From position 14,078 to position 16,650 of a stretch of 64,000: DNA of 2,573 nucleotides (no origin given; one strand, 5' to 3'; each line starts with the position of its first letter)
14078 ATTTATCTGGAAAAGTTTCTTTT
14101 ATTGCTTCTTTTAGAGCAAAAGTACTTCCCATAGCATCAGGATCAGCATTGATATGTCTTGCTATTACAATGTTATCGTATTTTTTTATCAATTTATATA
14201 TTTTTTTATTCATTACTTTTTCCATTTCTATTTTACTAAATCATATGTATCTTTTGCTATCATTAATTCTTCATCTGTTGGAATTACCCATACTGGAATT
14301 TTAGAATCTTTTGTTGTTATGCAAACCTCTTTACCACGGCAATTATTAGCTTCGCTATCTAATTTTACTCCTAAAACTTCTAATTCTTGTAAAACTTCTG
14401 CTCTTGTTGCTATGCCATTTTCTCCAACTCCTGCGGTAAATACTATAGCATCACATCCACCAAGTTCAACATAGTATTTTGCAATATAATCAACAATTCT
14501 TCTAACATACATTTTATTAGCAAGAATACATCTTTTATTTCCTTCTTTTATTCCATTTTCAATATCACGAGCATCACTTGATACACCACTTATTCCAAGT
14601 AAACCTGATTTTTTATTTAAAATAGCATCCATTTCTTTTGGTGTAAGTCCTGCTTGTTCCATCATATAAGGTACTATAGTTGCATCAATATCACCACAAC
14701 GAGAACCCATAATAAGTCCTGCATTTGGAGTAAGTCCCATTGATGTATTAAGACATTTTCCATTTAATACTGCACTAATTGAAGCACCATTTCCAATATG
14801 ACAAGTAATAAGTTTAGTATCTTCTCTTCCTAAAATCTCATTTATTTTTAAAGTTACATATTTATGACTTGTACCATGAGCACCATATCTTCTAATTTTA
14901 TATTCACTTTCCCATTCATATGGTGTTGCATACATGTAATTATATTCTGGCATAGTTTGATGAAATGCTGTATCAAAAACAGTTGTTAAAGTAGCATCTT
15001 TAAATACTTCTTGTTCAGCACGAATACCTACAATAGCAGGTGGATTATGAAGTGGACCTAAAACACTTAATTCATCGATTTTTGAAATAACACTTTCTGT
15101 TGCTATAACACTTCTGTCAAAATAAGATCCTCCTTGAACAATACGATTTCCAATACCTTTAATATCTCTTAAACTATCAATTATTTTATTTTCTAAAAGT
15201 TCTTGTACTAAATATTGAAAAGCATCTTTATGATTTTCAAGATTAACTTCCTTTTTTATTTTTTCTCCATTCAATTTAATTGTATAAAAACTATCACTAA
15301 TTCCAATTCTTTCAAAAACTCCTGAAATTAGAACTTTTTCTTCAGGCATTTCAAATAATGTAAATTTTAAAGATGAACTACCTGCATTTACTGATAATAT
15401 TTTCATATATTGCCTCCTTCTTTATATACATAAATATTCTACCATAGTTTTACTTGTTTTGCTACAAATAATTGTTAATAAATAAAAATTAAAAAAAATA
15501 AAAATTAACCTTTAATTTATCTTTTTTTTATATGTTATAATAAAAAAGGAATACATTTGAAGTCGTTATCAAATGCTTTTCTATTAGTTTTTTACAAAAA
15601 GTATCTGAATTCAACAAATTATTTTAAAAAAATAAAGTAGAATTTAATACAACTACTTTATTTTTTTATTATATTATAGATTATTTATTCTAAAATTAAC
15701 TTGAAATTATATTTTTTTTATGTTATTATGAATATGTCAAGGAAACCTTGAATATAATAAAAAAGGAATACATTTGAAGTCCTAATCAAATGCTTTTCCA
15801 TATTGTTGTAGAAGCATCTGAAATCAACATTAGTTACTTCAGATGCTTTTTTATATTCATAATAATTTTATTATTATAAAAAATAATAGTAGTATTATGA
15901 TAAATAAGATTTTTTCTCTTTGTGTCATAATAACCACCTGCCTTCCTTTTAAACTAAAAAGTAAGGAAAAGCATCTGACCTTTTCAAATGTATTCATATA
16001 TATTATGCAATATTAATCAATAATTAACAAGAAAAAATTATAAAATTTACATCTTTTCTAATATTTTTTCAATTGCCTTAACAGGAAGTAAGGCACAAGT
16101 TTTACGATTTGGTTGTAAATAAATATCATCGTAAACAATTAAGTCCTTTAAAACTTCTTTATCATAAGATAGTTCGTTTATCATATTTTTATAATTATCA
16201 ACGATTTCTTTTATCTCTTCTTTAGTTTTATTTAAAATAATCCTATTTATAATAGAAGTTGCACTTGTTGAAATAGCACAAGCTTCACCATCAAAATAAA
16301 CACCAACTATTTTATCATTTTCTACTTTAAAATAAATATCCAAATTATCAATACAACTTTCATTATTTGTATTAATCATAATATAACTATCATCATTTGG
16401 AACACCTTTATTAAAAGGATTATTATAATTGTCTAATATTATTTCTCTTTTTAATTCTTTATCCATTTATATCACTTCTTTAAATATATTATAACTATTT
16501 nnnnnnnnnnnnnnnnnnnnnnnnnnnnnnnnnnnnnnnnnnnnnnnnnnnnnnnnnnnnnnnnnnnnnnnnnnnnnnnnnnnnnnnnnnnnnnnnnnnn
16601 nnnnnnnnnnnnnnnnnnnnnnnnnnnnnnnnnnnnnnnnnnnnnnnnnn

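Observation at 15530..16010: Convergent sRNA / 23-aa hydrophobic peptide cassette built on a three-copy hairpin: candidate type I toxin-antitoxin locus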

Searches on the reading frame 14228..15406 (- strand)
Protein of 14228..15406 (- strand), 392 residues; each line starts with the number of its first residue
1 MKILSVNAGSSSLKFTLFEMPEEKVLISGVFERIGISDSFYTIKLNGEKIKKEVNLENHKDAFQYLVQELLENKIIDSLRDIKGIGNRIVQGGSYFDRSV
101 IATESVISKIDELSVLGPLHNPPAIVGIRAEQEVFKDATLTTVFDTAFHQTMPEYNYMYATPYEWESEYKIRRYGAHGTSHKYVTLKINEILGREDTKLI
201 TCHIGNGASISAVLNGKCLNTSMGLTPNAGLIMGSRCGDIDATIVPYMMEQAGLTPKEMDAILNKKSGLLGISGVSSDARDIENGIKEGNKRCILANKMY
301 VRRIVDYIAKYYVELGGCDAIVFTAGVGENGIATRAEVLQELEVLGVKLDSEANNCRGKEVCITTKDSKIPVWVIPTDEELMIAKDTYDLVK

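Call 55: search_protein_families(library=pfam, proteins=[window:14228-15406:-], max_evalue=0.001)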
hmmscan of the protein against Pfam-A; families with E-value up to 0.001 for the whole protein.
window:14228-15406:- (392 aa): 1 family
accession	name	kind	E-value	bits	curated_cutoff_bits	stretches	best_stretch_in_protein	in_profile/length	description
PF00871.23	Acetate_kinase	-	3.3e-146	487.4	22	1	2-385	1-392/392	Acetokinase family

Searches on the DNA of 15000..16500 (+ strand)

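Call 3: search_rna_families(source=window, start=15000, end=16500, threshold=evalue, max_evalue=10, show_alignments=3)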
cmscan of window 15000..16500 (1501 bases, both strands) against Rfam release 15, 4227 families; matches with E-value up to 10: 8.
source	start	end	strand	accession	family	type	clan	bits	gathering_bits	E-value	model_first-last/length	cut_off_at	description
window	15813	15866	-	RF00203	snoR160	Gene; snRNA; snoRNA; CD-box;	-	25.2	42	0.33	1-80/80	no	Small nucleolar RNA R160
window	15757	15854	+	RF02449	ncr1015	Gene; sRNA;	-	21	60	5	1-121/121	no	Bacillus sRNA ncr1015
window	15032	15107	+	RF00296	snoR16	Gene; snRNA; snoRNA; CD-box;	-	19.4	45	5.8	1-86/86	no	Small nucleolar RNA R16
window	15761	15850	+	RF04181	rteR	Gene; sRNA;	-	18.5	72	9.3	1-84/84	no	rteR sRNA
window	16066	16108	+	RF01367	CRISPR-DR54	Gene; CRISPR;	-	17.5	39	3.2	1-37/37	no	CRISPR RNA direct repeat element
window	15893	15929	+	RF00440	SNORD37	Gene; snRNA; snoRNA; CD-box;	-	16.4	45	5.7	1-65/65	no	Small nucleolar RNA SNORD37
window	15789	15849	+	RF00811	mir-84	Gene; miRNA;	-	13.9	60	9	1-75/75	no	mir-84 microRNA precursor family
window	15050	15067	-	RF01072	TMV_UPD-PK3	Cis-reg;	-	12.6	34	6.3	1-19/31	no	Pseudoknot of upstream pseudoknot domain (UPD) of the 3'UTR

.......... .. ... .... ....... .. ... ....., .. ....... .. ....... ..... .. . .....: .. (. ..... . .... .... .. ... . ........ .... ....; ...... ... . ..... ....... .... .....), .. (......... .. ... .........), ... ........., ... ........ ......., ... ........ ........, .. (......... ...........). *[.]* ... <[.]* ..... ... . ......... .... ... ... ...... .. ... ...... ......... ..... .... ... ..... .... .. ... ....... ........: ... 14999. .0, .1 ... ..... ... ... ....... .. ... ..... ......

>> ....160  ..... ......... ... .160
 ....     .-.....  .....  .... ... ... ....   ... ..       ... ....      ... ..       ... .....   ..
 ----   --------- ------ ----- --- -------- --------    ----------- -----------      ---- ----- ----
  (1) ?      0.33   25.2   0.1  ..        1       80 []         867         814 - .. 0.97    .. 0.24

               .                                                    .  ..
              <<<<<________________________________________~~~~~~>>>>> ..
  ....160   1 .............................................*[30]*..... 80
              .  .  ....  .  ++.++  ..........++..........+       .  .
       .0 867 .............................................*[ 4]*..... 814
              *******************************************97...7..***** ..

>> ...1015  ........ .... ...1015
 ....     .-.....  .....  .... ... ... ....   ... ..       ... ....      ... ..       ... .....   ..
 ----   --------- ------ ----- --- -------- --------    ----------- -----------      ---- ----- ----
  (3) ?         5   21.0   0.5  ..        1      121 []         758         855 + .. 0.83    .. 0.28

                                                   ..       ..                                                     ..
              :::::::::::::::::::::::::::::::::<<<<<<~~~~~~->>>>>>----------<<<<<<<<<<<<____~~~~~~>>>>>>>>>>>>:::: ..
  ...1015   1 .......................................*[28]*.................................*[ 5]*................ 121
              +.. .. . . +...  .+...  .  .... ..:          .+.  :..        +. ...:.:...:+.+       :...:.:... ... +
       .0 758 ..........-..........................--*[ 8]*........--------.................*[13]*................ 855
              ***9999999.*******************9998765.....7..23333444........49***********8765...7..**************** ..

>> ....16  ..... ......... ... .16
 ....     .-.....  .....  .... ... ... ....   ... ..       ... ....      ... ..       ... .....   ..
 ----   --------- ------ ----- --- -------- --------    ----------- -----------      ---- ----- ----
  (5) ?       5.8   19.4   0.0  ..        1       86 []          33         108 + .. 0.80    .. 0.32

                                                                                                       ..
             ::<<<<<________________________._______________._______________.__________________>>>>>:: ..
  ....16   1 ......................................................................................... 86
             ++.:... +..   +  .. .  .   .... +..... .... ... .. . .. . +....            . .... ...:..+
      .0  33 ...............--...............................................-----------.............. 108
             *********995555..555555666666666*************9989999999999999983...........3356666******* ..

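Call 45: build_rna_model(alignment_id=A2)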
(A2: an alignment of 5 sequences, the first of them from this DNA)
Model R1 built from alignment A2 (5 sequences, 130 columns); structure: RNAalifold consensus.
model positions 118; base pairs 25; branch points 1; effective number of sequences 1.45; information 0.59 bits per position. Calibrated on 0.2 Mb of random sequence (short: E-values are rough).
structure used (alignment columns):
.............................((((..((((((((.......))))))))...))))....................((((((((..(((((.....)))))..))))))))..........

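Call 46: search_with_rna_model(model_id=R1, source=window, max_evalue=10, filters=off)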
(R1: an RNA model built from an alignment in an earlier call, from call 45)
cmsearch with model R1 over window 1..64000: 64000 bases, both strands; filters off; matches with E-value up to 10: 29.
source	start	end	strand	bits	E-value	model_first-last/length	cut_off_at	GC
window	15736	15853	+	105.7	1.2e-16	1-118/118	no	0.29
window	15536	15596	+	41.3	4.5e-05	17-118/118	no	0.21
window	15806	15894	-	27.1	0.016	1-118/118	no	0.19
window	15955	16021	-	25.6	0.03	1-118/118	no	0.22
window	29221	29307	+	18.7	0.52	1-118/118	no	0.21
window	28640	28728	-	18.6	0.53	1-118/118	no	0.26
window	15538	15610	-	16.1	1.5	1-118/118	no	0.22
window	12846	12927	+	16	1.5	1-118/118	no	0.22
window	25620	25716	-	15.3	2.1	1-118/118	no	0.27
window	1733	1815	-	15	2.3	1-118/118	no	0.19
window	39711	39821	+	13.7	4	1-118/118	no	0.27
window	45162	45239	+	13.4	4.6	1-118/118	no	0.23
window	55674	55709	-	13.3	4.8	1-118/118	no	0.08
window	18242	18274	-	13.3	4.8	1-118/118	no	0.12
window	2051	2140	-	13.3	4.8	1-118/118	no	0.17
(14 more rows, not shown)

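Call 47: search_with_rna_model(model_id=R1, sources=[L002, L023, L024, L030, L033, L038, L052, L056, L057, L058, L073, L074, L083, L087, L099, L107, L115, L014, L016, L037, L062, L094, L095, L111], max_evalue=10)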
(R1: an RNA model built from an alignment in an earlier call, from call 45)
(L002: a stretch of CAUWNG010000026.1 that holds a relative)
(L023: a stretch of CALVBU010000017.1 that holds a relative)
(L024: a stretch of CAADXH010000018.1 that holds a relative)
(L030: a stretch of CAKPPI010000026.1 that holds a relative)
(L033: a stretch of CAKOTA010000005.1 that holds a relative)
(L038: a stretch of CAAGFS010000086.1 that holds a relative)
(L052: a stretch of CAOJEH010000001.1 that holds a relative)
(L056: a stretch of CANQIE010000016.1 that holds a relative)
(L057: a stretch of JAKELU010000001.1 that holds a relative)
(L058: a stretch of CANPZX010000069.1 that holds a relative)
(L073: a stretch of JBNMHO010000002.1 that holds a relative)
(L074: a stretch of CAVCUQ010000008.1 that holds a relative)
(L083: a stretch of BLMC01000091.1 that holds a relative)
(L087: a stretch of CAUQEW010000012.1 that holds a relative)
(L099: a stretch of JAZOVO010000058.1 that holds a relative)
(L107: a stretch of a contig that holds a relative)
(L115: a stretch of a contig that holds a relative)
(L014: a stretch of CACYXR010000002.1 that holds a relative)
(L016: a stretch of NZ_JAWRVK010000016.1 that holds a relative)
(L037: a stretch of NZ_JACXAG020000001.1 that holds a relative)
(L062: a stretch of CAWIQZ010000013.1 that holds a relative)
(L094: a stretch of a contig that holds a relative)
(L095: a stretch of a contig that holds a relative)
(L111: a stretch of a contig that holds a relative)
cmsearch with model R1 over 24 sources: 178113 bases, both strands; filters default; matches with E-value up to 10: 35.
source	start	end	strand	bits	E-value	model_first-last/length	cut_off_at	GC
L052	5281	5397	+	130.2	1.3e-20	1-118/118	no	0.31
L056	771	887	-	126.4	6.2e-20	1-118/118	no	0.32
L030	4954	5071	-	113.1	1.6e-17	1-118/118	no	0.31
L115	3296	3419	+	98.8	5.8e-15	1-118/118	no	0.24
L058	969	1040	+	45.7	2e-05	1-118/118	no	0.24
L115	3089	3156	+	39.5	0.00027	1-118/118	no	0.25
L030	5298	5391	-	34.1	0.0025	1-118/118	no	0.23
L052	5356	5398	-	26.5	0.057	68-110/118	no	0.3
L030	4572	4681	-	25.6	0.08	1-118/118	no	0.35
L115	3372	3458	-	24.7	0.12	1-118/118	no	0.17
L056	596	669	+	24.5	0.13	1-118/118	no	0.24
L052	5503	5572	-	24.3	0.14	1-118/118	no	0.21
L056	771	813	+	22.9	0.25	68-110/118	no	0.3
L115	3521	3587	-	22.6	0.28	1-118/118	no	0.21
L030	4950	4996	+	22.5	0.29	65-110/118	no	0.3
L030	4512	4593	+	21.1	0.53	1-118/118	no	0.22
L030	5306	5389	+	19.7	0.96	1-118/118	no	0.24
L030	4797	4900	+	19.6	0.99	1-118/118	no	0.29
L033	3214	3308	-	19.2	1.2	1-118/118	no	0.29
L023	928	986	+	19.1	1.2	1-118/118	no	0.24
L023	2392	2485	+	18.5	1.5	1-118/118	no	0.33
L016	5915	5993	-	18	1.9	1-118/118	no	0.33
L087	6769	6836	+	17.4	2.5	1-118/118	no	0.34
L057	1992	2094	-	17.2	2.7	1-118/118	no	0.34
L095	496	610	+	16.5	3.6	1-118/118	no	0.24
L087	6754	6851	-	16.3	3.8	1-118/118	no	0.34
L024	3201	3322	+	16.3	3.9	1-118/118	no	0.33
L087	2033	2120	-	15.9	4.5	1-118/118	no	0.28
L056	819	871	+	15.9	4.6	23-118/118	no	0.26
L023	2143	2204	-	15.7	5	1-118/118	no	0.21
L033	2994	3027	-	15.5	5.3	29-64/118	no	0.18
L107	4562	4654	-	15.4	5.5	1-118/118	no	0.22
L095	438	477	+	14.4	8.4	1-118/118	no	0.22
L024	2974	3002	-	14.1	9.4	33-60/118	no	0.31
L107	145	193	+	14.1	9.6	1-118/118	no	0.22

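Call 60: search_with_rna_model(model_id=R1, sources=[L125, L126, L127, L128, L129, L130, L131, L132], max_evalue=1)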
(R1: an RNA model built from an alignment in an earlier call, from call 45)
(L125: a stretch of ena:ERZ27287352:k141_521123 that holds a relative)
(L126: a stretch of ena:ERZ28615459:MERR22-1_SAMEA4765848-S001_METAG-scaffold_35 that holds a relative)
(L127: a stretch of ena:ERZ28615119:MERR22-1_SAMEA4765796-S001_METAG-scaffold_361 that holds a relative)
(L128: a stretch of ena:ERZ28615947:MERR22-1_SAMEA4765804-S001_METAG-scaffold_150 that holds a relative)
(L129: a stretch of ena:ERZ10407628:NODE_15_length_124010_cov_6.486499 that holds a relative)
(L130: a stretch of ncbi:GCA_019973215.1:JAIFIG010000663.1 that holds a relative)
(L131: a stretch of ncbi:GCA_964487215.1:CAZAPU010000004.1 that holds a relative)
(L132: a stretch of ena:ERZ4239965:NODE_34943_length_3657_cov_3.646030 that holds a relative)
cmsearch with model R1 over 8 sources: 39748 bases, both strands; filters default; matches with E-value up to 1: 8.
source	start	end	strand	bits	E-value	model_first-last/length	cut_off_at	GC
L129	3113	3236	-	98.6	1.4e-15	1-118/118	no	0.25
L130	3113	3236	-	98.6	1.4e-15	1-118/118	no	0.25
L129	3376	3443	-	39.9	5e-05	1-118/118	no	0.25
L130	3376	3443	-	39.9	5e-05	1-118/118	no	0.25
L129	3072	3160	+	28.6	0.0054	1-118/118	no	0.17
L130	3072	3160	+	28.6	0.0054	1-118/118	no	0.17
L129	2945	3011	+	17.7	0.48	1-118/118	no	0.21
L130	2945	3011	+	17.7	0.48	1-118/118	no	0.21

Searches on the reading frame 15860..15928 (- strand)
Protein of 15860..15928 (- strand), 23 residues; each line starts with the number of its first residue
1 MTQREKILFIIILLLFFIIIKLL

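Call 20: search_protein_families(library=pfam, proteins=[window:15860-15928:-], max_evalue=10)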
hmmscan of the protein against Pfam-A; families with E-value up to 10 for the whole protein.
seq(23 aa): 0 families

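Call 21: search_protein_families(library=ncbifam, proteins=[window:15860-15928:-], max_evalue=10)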
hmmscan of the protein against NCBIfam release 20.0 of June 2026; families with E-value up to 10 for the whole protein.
seq(23 aa): 0 families
